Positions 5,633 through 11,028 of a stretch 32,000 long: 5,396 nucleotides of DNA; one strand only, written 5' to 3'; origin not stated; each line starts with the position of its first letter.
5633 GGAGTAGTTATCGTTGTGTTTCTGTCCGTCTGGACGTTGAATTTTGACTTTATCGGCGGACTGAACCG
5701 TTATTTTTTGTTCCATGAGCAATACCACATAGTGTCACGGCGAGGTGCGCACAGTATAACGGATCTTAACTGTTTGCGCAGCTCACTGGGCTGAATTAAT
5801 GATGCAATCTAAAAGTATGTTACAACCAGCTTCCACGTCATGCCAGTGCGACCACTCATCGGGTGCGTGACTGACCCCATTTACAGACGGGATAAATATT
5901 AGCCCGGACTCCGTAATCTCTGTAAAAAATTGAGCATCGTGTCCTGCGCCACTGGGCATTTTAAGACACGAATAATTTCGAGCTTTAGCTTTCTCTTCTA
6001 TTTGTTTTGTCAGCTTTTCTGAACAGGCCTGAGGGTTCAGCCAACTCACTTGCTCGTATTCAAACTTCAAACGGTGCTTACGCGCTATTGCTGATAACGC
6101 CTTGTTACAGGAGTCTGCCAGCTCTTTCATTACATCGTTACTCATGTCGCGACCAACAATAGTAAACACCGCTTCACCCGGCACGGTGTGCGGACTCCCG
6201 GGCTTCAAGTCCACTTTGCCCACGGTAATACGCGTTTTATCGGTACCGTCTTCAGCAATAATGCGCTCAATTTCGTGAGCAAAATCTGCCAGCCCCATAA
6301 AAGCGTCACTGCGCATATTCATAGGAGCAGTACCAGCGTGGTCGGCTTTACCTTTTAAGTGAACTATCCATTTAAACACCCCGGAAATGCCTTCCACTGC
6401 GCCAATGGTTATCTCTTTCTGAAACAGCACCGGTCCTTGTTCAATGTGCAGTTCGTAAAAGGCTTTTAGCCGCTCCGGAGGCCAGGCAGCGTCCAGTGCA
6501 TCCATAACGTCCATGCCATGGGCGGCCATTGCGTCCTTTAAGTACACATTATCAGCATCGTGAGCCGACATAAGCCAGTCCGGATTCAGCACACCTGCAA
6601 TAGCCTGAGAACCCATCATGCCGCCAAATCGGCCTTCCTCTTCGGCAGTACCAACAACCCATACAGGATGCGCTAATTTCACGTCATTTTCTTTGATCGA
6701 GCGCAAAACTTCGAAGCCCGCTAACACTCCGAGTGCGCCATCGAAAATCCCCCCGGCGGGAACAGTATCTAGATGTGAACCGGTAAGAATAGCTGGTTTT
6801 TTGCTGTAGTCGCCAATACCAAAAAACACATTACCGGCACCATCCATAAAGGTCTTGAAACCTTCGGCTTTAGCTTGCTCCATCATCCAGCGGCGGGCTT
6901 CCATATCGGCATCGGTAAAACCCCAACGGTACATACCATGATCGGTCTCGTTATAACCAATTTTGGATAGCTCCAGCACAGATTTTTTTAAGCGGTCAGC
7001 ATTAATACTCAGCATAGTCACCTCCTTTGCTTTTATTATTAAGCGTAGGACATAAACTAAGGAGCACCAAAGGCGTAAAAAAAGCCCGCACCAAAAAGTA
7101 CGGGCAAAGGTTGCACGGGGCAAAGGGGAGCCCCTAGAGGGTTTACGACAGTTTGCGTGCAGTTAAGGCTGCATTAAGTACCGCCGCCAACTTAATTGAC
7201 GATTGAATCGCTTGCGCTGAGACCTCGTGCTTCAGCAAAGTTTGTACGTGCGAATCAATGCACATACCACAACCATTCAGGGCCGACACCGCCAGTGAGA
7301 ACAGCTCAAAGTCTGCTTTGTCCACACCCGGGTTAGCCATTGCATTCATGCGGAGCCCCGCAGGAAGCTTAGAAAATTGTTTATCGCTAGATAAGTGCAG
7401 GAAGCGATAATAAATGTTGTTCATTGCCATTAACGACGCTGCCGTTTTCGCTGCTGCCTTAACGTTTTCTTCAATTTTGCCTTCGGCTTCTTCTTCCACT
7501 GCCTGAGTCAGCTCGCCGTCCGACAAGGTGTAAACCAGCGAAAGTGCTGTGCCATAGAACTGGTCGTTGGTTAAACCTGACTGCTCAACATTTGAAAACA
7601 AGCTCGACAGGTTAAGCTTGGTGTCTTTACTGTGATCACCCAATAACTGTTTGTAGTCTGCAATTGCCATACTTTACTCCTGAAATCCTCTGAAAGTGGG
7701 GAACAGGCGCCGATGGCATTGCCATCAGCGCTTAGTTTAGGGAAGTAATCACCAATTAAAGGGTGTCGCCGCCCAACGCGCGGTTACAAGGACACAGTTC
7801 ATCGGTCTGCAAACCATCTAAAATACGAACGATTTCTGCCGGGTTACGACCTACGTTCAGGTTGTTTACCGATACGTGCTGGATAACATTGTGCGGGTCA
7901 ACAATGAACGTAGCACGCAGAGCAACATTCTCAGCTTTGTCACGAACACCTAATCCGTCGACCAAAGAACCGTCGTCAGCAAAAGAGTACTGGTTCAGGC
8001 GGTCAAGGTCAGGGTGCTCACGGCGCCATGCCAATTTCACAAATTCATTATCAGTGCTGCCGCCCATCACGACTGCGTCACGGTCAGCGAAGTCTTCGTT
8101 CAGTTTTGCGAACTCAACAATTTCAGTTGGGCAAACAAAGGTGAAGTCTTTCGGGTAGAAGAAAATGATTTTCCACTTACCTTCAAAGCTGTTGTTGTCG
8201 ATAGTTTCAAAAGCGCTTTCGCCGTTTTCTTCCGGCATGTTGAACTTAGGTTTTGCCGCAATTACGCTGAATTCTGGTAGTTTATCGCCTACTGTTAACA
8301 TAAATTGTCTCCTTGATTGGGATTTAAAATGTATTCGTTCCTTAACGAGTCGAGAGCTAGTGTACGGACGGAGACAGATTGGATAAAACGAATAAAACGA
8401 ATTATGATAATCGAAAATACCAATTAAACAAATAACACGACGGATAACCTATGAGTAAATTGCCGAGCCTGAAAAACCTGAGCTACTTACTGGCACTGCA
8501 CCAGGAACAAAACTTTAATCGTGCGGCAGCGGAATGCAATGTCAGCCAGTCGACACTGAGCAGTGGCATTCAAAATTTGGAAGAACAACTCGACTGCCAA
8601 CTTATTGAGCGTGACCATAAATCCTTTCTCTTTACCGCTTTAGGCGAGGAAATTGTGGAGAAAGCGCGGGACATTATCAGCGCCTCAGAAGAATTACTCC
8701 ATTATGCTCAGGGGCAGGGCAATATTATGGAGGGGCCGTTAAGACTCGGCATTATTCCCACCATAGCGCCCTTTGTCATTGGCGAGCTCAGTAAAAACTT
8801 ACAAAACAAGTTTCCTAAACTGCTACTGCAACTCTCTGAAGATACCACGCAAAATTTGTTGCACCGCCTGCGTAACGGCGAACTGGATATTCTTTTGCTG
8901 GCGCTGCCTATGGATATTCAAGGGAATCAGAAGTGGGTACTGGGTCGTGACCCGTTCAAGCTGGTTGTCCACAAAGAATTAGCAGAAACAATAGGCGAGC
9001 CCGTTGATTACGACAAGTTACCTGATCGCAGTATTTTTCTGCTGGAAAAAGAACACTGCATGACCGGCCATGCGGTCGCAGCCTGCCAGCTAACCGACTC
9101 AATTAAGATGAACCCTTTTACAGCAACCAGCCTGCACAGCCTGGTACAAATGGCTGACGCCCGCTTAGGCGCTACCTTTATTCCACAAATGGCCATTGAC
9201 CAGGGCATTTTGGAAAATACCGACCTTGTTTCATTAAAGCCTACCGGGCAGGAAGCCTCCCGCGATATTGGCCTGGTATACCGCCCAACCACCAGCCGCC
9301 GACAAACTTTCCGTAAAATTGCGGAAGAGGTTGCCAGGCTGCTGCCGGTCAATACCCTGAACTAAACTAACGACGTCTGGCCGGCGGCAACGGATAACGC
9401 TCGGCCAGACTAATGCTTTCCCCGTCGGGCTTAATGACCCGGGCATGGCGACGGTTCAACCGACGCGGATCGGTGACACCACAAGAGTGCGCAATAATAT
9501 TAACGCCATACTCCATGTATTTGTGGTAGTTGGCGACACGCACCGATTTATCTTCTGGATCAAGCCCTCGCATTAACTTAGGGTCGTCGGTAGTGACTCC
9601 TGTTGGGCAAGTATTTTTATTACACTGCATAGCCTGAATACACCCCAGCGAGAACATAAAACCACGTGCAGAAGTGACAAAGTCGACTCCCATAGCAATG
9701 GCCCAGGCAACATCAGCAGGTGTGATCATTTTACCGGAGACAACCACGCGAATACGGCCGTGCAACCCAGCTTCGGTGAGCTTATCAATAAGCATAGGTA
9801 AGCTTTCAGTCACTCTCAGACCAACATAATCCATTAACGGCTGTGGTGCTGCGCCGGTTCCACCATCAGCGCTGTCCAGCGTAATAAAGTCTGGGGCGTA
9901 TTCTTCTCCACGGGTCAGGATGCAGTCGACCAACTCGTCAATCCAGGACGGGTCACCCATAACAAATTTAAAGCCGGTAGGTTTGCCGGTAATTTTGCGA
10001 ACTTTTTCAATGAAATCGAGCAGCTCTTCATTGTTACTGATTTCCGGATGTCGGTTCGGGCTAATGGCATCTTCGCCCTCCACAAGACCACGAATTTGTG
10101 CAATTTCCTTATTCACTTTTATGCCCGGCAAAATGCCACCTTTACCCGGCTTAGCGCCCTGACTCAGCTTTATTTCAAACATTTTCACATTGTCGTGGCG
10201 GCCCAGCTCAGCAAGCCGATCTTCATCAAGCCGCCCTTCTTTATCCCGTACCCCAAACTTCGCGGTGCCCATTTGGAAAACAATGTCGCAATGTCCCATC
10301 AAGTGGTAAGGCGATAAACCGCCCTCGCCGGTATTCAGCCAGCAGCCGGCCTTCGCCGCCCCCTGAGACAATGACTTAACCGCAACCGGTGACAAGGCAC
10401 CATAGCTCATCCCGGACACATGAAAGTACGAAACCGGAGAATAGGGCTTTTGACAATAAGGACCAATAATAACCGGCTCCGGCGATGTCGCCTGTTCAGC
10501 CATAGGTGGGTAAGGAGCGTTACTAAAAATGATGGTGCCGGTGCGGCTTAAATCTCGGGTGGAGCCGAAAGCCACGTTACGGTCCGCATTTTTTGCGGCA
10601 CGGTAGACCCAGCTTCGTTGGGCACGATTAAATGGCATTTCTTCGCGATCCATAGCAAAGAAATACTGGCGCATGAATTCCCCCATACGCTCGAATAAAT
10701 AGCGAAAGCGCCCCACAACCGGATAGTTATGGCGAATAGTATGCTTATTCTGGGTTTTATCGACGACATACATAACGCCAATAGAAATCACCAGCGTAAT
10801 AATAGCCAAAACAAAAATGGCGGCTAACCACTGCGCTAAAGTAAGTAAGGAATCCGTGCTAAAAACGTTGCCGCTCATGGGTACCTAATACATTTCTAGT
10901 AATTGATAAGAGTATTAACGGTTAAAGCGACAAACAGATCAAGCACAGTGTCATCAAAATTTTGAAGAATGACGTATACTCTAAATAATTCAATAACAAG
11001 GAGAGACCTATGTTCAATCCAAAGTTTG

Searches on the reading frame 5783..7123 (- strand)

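Call 28: search_protein_families(library=pfam, proteins=[window:5783-7123:-], max_evalue=0.0001)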
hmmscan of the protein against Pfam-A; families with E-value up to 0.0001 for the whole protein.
window:5783-7123:- (446 aa): 3 families
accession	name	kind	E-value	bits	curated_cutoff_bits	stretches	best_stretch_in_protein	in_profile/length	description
PF01546.33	Peptidase_M20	-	8.7e-26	91.5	24.6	1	114-441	2-204/206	Peptidase family M20/M25/M40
PF04389.22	Peptidase_M28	-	7.2e-08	32.8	21.3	1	107-202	10-98/193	Peptidase family M28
PF07687.19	M20_dimer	-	2.1e-05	24.8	21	1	247-349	4-105/107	Peptidase dimerisation domain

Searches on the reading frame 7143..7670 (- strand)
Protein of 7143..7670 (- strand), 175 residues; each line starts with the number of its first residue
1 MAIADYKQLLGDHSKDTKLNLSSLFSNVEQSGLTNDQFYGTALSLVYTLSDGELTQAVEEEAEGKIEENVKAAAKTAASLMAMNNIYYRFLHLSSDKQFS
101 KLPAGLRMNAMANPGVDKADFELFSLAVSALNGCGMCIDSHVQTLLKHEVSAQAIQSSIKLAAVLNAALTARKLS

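Call 28: search_protein_families(library=pfam, proteins=[window:7143-7670:-], max_evalue=0.0001)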
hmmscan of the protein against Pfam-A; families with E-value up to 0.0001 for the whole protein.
window:7143-7670:- (175 aa): 1 family
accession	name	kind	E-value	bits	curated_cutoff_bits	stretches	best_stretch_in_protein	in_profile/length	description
PF02627.25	CMD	-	6.8e-13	48.9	23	1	99-167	3-71/84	Carboxymuconolactone decarboxylase family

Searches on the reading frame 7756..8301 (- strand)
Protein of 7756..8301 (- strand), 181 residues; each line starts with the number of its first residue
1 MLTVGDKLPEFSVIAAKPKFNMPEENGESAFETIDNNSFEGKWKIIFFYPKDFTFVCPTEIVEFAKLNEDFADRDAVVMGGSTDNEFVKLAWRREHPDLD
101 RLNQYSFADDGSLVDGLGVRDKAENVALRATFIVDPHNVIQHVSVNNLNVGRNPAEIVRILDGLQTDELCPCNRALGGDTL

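Call 28: search_protein_families(library=pfam, proteins=[window:7756-8301:-], max_evalue=0.0001)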
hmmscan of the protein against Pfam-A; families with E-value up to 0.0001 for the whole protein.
window:7756-8301:- (181 aa): 2 families
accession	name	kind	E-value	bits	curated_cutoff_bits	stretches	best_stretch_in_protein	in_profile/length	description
PF00578.27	AhpC-TSA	-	3.5e-26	92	26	1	6-142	3-123/124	AhpC/TSA family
PF08534.16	Redoxin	-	6.4e-14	52.4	26.6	1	4-151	2-139/148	Redoxin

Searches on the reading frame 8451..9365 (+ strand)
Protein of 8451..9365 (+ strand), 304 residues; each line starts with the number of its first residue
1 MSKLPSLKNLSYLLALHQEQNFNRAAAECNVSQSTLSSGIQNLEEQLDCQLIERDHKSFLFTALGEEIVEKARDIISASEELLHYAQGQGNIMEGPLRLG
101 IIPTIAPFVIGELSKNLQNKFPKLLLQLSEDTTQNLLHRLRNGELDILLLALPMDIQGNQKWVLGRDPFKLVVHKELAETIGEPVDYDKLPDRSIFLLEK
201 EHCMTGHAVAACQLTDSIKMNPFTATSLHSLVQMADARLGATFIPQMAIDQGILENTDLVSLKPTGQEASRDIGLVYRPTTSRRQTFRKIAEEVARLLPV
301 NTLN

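Call 28: search_protein_families(library=pfam, proteins=[window:8451-9365:+], max_evalue=0.0001)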
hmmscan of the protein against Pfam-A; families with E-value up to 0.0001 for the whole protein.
window:8451-9365:+ (304 aa): 2 families
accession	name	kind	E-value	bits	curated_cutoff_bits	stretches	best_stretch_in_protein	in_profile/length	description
PF03466.25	LysR_substrate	-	2.2e-30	106.1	28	1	94-295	5-205/209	LysR substrate binding domain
PF00126.33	HTH_1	-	1.3e-16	60.7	26.6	1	7-66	1-60/60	Bacterial regulatory helix-turn-helix protein, lysR family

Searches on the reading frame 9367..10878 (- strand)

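Call 28: search_protein_families(library=pfam, proteins=[window:9367-10878:-], max_evalue=0.0001)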
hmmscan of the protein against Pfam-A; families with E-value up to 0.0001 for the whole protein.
window:9367-10878:- (503 aa): 1 family
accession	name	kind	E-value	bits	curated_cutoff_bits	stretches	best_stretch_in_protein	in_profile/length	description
PF01645.23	Glu_synthase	-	5.3e-83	279.7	20.4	1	143-468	60-368/369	Conserved region in glutamate synthase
